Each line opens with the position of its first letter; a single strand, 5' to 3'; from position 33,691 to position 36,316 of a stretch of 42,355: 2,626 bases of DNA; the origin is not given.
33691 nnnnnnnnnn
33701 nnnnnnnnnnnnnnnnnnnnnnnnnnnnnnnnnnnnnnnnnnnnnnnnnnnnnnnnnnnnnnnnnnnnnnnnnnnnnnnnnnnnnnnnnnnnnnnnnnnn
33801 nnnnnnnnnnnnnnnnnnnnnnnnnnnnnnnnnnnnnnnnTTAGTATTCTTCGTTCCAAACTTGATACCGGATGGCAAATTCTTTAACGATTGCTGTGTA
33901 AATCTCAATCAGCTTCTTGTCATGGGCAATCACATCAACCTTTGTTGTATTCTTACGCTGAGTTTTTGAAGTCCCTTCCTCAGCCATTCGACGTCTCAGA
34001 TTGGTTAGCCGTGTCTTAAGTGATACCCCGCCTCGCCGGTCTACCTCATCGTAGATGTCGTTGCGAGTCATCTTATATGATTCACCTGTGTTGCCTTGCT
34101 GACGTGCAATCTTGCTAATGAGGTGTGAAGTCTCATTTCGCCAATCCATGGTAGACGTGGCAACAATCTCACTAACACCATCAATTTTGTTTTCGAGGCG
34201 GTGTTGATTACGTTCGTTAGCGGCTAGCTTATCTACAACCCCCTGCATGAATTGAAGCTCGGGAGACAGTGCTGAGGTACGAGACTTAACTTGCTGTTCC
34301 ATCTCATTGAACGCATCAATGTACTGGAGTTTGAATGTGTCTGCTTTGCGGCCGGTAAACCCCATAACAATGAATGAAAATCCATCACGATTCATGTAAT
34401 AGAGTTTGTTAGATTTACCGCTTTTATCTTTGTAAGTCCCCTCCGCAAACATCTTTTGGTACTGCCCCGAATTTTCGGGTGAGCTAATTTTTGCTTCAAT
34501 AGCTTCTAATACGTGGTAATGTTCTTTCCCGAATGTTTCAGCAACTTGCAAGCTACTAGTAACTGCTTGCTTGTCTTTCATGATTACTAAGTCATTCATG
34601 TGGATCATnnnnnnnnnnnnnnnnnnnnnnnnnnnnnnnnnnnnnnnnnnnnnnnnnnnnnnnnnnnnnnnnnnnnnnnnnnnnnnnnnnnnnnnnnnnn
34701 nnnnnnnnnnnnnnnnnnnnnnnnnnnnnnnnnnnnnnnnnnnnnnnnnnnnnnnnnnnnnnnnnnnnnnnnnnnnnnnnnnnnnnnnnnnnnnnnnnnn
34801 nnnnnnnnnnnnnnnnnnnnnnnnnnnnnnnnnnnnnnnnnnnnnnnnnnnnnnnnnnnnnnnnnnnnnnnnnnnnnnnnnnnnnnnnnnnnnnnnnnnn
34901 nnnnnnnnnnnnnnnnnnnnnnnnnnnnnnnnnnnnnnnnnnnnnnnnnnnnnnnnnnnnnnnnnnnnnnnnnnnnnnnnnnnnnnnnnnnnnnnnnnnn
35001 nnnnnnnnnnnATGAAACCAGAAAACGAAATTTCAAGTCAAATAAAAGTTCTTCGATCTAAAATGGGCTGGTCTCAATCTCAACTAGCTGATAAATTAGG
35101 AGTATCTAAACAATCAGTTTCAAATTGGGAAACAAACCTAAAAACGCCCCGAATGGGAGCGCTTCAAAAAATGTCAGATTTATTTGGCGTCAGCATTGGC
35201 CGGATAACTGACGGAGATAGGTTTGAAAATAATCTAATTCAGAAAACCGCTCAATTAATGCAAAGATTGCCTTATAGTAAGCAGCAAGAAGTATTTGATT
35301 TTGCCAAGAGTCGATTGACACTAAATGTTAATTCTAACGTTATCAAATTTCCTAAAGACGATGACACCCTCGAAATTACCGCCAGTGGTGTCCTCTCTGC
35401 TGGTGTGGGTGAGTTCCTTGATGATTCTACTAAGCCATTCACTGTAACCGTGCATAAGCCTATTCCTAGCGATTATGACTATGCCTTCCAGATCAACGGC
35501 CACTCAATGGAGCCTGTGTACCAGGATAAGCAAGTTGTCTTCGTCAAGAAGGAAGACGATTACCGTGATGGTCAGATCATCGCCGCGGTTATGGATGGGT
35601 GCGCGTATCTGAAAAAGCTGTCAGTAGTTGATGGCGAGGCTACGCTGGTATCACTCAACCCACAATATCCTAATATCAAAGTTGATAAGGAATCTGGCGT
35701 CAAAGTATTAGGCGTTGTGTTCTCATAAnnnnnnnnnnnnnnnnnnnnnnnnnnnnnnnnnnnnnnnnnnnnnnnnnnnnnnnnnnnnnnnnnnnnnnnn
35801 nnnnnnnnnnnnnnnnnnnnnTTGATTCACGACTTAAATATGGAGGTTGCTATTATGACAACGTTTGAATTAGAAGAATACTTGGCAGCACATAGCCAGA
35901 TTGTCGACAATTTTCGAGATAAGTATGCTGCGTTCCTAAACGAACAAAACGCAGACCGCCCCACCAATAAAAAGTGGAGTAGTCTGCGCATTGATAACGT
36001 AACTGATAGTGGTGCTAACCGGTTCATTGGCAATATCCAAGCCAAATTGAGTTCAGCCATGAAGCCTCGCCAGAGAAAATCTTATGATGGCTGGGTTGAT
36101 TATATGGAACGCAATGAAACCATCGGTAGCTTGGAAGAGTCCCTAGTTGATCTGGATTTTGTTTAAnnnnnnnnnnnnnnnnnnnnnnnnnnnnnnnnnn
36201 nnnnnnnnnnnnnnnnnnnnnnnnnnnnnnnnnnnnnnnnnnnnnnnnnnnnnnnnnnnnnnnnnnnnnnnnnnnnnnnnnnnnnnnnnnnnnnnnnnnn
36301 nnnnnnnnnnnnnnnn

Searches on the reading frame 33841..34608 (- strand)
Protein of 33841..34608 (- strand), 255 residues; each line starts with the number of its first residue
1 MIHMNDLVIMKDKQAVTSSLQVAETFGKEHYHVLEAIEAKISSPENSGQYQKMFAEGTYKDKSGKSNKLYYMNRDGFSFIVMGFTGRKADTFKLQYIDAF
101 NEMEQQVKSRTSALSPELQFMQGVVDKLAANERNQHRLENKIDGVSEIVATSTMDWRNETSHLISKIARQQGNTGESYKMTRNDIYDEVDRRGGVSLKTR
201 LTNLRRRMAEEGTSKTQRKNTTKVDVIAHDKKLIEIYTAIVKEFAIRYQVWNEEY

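Call 66: search_protein_families(library=pfam, proteins=[window:33841-34608:-], max_evalue=0.001)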
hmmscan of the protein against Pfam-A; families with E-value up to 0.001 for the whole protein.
window:33841-34608:- (255 aa): 1 family
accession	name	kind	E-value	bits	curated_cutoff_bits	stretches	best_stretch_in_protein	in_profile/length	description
PF09669.15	Phage_pRha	-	9.2e-30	103.5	29.9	1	17-105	1-91/91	Phage regulatory protein Rha (Phage_pRha)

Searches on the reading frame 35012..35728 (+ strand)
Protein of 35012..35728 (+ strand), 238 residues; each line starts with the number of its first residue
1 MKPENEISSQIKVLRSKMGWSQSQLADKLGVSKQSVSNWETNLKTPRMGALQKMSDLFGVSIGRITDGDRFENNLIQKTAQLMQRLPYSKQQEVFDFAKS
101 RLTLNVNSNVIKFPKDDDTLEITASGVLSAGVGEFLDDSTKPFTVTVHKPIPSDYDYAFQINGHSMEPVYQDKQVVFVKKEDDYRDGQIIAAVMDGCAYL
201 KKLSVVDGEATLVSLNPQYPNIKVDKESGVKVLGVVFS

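Call 21: search_protein_families(library=pfam, proteins=[window:35012-35728:+], max_evalue=0.001)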
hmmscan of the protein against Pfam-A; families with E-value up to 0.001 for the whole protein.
window:35012-35728:+ (238 aa): 7 families
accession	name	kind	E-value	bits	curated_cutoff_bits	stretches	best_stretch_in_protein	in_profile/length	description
PF00717.28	Peptidase_S24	-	1.3e-22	80.1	23.3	1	128-237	6-116/116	Peptidase S24-like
PF01381.28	HTH_3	-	2.2e-14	53.7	23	1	11-63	1-53/55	Helix-turn-helix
PF13560.12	HTH_31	-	1.7e-08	35.1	27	1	9-61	4-57/64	Helix-turn-helix domain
PF13443.12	HTH_26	-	2.6e-06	28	22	1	11-63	2-55/63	Cro/C1-type HTH DNA-binding domain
PF07022.19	Phage_CI_repr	-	5e-05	24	22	1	21-46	14-39/65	Bacteriophage CI repressor helix-turn-helix domain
PF12844.13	HTH_19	-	9.3e-05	22.7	30.2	1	11-63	4-56/64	Helix-turn-helix domain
PF13384.12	HTH_23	-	0.00017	21.7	24.6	1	14-39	13-37/50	Homeodomain-like domain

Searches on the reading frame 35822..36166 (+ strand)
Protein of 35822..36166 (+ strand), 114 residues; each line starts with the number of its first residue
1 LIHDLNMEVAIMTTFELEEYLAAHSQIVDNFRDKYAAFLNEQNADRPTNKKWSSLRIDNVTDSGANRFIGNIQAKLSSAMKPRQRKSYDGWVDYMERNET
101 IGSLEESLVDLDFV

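Call 64: search_dna_similar(query=window:35822-36166:+, collection=plasmids, mode=protein, max_rows=60)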
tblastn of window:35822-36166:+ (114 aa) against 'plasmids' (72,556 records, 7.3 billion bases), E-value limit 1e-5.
Records with a match: 128; places in all: 129; records where one place covers at least 80% of the query: 127.
Best place of each record, by identity: 90-95% 5; 80-90% 11; 60-80% 1; <60% 111.
By first word of the organism name: Lactiplantibacillus 63; Lacticaseibacillus 45; Levilactobacillus 19; Latilactobacillus 1.
By predicted mobility (MOB-suite, as given by PLSDB): mobilizable 74; conjugative 37; non-mobilizable 17.
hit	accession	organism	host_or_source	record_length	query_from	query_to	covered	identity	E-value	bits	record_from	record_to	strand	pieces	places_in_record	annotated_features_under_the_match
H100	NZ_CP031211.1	Levilactobacillus brevis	-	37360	6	114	96%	93.6%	8e-63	212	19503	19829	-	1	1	hypothetical protein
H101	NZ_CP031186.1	Levilactobacillus brevis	-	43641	6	114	96%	93.6%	8e-63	212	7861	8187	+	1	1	hypothetical protein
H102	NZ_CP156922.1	Levilactobacillus brevis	feces,Tenebrio Molitor feces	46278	6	114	96%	93.6%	8e-63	212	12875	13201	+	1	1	hypothetical protein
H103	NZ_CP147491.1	Levilactobacillus brevis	single,oat silage sample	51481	6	114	96%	92.7%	4e-62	210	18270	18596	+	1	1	hypothetical protein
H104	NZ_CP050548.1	Levilactobacillus brevis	Single cell,Makgeolli (Korean ...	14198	6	114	96%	92.7%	5e-62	210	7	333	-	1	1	hypothetical protein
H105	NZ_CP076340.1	Levilactobacillus brevis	single cell,Nuruk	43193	3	114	98%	89.3%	7e-62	209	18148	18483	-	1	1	hypothetical protein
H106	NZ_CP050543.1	Levilactobacillus brevis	Single cell,Makgeolli (Korean ...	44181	1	114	100%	86.8%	3e-60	205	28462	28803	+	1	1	hypothetical protein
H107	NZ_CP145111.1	Levilactobacillus brevis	Homo sapiens,whole organism,feces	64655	1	114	100%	85.1%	6e-60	204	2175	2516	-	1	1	hypothetical protein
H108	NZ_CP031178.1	Levilactobacillus brevis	-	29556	1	114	100%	85.1%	3e-59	202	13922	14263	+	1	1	hypothetical protein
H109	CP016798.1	Levilactobacillus brevis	cell culture,wheat beer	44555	3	114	98%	86.6%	1e-58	201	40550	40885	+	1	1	hypothetical protein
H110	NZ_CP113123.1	Levilactobacillus brevis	Single cell,fermented food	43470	1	114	100%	84.2%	9e-59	201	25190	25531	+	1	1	hypothetical protein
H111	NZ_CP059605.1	Levilactobacillus suantsaii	-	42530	1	114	100%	83.3%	4e-58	199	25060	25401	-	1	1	hypothetical protein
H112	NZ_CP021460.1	Levilactobacillus brevis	pig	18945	1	113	99%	83.2%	5e-57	196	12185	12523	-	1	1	hypothetical protein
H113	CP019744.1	Levilactobacillus brevis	cell culture,wheat beer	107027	1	113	99%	82.3%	3e-57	196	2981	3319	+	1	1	hypothetical protein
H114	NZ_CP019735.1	Levilactobacillus brevis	cell culture,wheat beer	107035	1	113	99%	82.3%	3e-57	196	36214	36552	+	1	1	hypothetical protein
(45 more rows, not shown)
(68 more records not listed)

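Call 66: search_protein_families(library=pfam, proteins=[window:35822-36166:+], max_evalue=0.001)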
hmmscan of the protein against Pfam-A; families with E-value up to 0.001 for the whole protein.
window:35822-36166:+ (114 aa): 0 families

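Call 105: search_protein_families(library=phrogs, proteins=[window:35822-36166:+], max_evalue=0.01)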
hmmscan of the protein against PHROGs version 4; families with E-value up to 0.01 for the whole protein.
window:35822-36166:+ (114 aa): 1 family
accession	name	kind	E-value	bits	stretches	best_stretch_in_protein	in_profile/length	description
phrog_7823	-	unknown function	2.5e-20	74.2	1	12-113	1-102/103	-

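Call 106: search_protein_families(library=padloc, proteins=[window:35822-36166:+], max_evalue=0.01)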
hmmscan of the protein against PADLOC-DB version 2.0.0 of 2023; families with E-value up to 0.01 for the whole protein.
window:35822-36166:+ (114 aa): 0 families

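Call 108: get_annotated_region(hit=H101, flank=5000)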
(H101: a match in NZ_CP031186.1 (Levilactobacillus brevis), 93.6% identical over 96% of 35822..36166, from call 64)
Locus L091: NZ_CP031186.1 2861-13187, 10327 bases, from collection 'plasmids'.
description: Levilactobacillus brevis strain SA-C12 plasmid pSAC12_A, complete sequence
organism: Levilactobacillus brevis (NCBI taxid 1580)
taxonomy: Bacteria; Bacillota; Bacilli; Lactobacillales; Lactobacillaceae; Levilactobacillus; Levilactobacillus brevis
host: -; source: -; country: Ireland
typing (MOB-suite, as given by PLSDB): mobilizable; replicon rep_cluster_707; relaxase MOBQ
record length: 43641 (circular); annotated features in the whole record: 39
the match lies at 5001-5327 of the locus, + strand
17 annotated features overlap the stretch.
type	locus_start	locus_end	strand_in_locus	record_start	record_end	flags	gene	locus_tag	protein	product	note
CDS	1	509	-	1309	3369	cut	mobQ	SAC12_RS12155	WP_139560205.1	MobQ family relaxase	-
CDS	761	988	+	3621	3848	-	-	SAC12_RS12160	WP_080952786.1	hypothetical protein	-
CDS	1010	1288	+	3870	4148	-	-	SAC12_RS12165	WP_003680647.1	hypothetical protein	-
CDS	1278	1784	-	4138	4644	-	-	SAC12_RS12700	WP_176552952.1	hypothetical protein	-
CDS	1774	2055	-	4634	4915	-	-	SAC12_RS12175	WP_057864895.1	type II toxin-antitoxin system RelB/DinJ family antitoxin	GO:0006355 - regulation of DNA-templated transcription [Evidence IEA]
CDS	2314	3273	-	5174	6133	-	-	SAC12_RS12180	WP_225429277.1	RepA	-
CDS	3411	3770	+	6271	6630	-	-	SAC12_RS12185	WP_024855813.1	hypothetical protein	-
CDS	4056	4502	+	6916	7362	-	-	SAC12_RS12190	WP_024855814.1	universal stress protein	-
CDS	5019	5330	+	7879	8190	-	-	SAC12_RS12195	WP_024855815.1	hypothetical protein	-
CDS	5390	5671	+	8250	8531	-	-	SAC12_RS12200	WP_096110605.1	putative quinol monooxygenase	-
CDS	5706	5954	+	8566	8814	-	-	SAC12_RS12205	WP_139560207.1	hypothetical protein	-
CDS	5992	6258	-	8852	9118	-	-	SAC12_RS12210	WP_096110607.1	hypothetical protein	-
CDS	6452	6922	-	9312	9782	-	-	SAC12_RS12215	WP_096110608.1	hypothetical protein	-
CDS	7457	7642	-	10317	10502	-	-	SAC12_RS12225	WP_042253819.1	hypothetical protein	-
CDS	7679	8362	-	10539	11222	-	-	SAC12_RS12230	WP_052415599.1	type II toxin-antitoxin system death-on-curing family toxin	-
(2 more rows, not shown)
